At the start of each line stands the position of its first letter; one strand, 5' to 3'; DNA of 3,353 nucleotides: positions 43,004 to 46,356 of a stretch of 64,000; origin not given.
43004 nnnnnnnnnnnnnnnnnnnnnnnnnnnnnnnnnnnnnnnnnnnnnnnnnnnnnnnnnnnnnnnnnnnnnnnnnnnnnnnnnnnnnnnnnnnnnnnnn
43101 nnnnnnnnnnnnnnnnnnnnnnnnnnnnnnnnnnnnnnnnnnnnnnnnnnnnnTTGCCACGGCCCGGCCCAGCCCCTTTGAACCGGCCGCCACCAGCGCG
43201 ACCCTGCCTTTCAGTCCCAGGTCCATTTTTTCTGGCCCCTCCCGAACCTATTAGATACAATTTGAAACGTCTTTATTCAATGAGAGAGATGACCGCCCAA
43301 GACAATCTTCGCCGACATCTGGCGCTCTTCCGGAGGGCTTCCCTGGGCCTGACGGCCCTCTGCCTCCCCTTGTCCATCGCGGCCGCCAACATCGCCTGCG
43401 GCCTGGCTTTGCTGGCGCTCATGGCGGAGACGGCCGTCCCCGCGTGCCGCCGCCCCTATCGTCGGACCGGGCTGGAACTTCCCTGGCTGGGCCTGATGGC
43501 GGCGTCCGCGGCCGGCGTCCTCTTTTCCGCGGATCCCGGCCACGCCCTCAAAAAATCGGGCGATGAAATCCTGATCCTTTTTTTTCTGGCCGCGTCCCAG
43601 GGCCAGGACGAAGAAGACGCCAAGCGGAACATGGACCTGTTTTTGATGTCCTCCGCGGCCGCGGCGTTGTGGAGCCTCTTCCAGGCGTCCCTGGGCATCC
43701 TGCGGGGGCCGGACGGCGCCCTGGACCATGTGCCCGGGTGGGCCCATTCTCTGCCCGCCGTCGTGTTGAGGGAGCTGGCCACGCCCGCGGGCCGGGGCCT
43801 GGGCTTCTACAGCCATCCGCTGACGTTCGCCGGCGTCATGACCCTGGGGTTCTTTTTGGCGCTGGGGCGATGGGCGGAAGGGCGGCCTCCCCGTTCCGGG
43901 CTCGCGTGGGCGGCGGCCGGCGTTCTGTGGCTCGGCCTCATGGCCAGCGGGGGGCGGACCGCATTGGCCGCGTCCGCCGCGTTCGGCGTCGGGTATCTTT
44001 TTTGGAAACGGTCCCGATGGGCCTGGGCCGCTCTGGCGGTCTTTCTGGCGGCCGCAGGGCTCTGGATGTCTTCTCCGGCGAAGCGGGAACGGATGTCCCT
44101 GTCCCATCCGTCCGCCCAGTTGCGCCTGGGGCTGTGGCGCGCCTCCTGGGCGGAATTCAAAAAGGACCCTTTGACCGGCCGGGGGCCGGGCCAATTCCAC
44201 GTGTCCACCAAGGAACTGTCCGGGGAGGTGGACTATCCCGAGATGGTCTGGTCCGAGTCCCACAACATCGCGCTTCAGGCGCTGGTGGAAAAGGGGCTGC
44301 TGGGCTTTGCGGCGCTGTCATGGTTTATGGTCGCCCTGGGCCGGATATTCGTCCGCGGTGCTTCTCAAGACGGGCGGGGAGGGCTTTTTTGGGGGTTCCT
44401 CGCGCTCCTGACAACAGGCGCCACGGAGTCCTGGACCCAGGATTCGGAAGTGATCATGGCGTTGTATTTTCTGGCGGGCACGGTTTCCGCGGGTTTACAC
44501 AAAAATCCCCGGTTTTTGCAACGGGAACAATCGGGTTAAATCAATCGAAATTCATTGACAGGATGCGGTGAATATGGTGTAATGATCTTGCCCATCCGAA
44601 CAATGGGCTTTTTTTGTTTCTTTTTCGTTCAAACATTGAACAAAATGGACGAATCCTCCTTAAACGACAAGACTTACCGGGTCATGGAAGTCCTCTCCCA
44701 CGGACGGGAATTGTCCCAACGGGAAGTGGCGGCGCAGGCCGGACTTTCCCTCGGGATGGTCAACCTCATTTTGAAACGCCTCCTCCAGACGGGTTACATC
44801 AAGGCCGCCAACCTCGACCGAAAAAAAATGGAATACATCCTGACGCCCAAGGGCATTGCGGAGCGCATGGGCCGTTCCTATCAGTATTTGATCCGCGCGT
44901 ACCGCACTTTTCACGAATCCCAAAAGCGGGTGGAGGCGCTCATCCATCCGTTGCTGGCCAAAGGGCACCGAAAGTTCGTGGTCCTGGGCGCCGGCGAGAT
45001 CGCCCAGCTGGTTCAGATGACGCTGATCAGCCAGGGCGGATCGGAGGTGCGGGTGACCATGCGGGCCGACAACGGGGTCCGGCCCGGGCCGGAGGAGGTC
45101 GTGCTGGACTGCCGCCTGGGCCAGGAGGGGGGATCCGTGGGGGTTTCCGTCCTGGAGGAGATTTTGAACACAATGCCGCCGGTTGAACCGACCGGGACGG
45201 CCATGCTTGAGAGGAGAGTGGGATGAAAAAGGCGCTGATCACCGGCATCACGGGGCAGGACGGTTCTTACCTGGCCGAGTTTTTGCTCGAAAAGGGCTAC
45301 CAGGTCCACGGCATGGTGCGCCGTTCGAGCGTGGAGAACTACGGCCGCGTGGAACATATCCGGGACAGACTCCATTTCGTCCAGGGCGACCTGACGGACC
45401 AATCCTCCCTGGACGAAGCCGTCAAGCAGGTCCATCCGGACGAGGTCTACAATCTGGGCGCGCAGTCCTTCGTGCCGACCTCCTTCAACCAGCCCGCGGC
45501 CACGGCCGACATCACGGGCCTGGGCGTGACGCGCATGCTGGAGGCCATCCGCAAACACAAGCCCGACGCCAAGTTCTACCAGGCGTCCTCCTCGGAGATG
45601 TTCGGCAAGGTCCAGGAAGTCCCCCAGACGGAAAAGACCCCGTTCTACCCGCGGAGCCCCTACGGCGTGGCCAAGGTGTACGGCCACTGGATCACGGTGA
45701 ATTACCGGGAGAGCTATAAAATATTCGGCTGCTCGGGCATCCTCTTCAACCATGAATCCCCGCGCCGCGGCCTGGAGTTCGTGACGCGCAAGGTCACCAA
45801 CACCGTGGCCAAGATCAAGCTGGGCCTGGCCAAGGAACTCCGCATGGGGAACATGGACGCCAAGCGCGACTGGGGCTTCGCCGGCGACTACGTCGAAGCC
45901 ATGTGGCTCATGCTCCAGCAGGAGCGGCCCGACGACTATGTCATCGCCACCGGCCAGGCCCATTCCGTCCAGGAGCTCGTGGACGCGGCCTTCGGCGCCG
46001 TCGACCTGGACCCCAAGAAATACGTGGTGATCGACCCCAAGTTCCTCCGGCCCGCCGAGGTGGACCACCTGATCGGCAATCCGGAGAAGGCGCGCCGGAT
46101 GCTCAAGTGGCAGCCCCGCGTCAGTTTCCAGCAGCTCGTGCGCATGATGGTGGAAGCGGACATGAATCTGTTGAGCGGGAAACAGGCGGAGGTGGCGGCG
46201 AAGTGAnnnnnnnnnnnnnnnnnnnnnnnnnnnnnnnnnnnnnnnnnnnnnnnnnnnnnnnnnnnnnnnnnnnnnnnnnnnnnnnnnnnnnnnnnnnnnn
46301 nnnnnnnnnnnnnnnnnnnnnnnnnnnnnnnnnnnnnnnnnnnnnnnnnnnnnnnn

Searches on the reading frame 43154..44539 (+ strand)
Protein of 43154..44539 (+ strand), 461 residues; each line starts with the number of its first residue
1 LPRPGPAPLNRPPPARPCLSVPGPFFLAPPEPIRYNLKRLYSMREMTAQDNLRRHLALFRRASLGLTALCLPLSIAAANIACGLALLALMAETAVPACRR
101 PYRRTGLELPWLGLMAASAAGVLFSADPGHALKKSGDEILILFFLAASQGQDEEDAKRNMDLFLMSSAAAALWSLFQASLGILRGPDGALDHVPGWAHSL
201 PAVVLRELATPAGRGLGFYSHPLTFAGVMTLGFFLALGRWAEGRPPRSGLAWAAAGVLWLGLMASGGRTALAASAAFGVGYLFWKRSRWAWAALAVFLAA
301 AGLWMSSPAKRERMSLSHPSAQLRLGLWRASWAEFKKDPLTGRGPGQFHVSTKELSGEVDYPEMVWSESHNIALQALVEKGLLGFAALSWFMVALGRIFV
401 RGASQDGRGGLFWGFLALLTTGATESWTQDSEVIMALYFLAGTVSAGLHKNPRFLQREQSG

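Call 34: search_protein_families(library=pfam, proteins=[window:43154-44539:+], max_evalue=0.01)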
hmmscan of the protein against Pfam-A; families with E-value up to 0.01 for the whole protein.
window:43154-44539:+ (461 aa): 1 family
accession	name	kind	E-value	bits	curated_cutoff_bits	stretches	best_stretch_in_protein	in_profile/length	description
PF04932.20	Wzy_C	-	1.5e-17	64.2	31.7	1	255-388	3-148/149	O-Antigen ligase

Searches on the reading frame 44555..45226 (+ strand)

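Call 5: search_protein_families(library=pfam, proteins=[window:44614-45186:+])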
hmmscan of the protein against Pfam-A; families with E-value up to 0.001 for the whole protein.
window:44614-45186:+ (190 aa): 0 families

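Call 34: search_protein_families(library=pfam, proteins=[window:44555-45226:+], max_evalue=0.01)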
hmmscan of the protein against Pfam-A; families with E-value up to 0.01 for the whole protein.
window:44555-45226:+ (223 aa): 7 families
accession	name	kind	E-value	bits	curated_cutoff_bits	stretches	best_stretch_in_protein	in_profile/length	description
PF13412.12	HTH_24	-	1.5e-08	34.5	21.9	1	36-83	1-48/48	Winged helix-turn-helix DNA-binding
PF12802.13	MarR_2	-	9e-06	26.2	27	1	36-84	3-54/61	MarR family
PF09339.16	HTH_IclR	-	0.00026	21.1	22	1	38-83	3-49/52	IclR helix-turn-helix domain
PF01047.28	MarR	-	0.00045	20.5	24.6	1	36-83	1-48/59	MarR family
PF04545.22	Sigma70_r4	-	0.00046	20.1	24.1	1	36-77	5-45/50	Sigma-70, region 4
PF13545.12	HTH_Crp_2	-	0.003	17.9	27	0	52-83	22-53/70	Crp-like helix-turn-helix domain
PF14947.12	HTH_45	-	0.0067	16.9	25.5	0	51-101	18-63/77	Winged helix-turn-helix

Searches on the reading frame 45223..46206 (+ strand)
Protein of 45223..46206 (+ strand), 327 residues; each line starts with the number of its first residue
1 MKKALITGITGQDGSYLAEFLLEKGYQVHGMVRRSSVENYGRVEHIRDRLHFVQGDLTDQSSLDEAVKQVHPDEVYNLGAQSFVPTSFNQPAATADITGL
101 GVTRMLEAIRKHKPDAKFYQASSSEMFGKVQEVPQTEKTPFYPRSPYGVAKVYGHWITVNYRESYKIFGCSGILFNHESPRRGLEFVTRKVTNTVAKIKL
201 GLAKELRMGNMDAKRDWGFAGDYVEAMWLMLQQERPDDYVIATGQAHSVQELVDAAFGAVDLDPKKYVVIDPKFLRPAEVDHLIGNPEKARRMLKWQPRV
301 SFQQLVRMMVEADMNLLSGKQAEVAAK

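Call 5: search_protein_families(library=pfam, proteins=[window:45223-46206:+])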
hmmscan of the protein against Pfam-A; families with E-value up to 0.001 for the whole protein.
window:45223-46206:+ (327 aa): 6 families
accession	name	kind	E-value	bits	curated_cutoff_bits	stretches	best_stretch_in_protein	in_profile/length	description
PF16363.11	GDP_Man_Dehyd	-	3.6e-138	461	27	1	5-309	1-332/332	GDP-mannose 4,6 dehydratase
PF01370.27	Epimerase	-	2.2e-75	253.6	20.9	1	4-242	1-240/240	NAD dependent epimerase/dehydratase family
PF04321.23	RmlD_sub_bind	-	2.5e-11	43.6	27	1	3-174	2-152/287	RmlD substrate binding domain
PF05368.20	NmrA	-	5.4e-07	29.9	27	1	2-71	3-71/298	NmrA-like family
PF13460.12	NAD_binding_10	-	3.6e-06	27.4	27.2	1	8-71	1-62/184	NAD(P)H-binding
PF00106.31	adh_short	-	0.00062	19.7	26.6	1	2-70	1-71/195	short chain dehydrogenase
